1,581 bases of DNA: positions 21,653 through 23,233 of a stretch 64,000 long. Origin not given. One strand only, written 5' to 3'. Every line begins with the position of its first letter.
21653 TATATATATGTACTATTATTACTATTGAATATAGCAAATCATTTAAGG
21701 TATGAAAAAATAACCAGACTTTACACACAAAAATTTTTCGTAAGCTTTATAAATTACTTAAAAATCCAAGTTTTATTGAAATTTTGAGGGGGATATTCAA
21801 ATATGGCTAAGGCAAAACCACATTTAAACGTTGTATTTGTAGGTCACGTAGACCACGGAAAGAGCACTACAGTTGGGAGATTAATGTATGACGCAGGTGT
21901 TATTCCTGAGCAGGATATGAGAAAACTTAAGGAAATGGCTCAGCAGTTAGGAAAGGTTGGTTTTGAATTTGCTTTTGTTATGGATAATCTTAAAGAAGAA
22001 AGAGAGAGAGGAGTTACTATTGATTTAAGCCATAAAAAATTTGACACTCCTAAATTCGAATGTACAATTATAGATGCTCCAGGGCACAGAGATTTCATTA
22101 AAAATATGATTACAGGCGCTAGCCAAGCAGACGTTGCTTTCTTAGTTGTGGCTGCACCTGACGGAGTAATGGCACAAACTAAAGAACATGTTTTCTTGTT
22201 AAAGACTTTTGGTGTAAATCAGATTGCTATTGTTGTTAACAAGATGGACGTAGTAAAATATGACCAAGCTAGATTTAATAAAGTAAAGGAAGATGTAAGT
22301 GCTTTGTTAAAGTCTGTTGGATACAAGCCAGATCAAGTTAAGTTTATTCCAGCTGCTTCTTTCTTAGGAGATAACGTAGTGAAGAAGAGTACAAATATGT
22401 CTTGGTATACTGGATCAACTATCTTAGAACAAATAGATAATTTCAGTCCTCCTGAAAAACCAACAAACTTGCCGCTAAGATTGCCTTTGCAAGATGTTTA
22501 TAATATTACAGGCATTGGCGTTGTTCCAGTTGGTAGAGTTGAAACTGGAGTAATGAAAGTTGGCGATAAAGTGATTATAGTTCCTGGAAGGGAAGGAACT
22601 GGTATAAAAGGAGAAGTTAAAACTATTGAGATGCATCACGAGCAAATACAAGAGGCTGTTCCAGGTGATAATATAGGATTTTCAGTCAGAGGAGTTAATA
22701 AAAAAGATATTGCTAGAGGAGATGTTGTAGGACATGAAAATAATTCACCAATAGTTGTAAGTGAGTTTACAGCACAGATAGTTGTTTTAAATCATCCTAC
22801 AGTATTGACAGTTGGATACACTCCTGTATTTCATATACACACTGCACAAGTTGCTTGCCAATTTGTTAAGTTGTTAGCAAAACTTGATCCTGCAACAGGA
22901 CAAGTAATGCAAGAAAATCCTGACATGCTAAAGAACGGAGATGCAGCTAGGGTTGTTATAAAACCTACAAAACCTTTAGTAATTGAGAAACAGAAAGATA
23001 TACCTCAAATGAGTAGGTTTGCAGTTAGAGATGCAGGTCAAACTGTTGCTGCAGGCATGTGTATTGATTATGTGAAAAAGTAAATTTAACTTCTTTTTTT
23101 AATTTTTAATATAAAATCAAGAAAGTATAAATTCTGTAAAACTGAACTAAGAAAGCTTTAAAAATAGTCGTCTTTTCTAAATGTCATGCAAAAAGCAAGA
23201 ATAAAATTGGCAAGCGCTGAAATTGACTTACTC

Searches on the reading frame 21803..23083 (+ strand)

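Call 38: search_protein_families(library=pfam, proteins=[window:21803-23083:+], max_evalue=0.0001)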
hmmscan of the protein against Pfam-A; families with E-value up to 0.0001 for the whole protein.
window:21803-23083:+ (426 aa): 5 families
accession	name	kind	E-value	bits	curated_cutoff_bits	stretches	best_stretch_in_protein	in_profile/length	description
PF00009.33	GTP_EFTU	-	5.5e-58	196.1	26.5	1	5-215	1-186/188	Elongation factor Tu GTP binding domain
PF22594.2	GTP-eEF1A_C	-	3.2e-36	124.2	27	1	321-420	1-100/101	GTP-eEF1A C-terminal domain-like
PF03143.23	GTP_EFTU_D3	-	2.5e-28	98.9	27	1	319-420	5-102/106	Elongation factor Tu C-terminal domain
PF03144.31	GTP_EFTU_D2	-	9.5e-19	68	30.3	1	239-309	1-72/73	Elongation factor Tu domain 2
PF01926.29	MMR_HSR1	-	5.6e-05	23.7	21.9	0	66-147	27-113/113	50S ribosome-binding GTPase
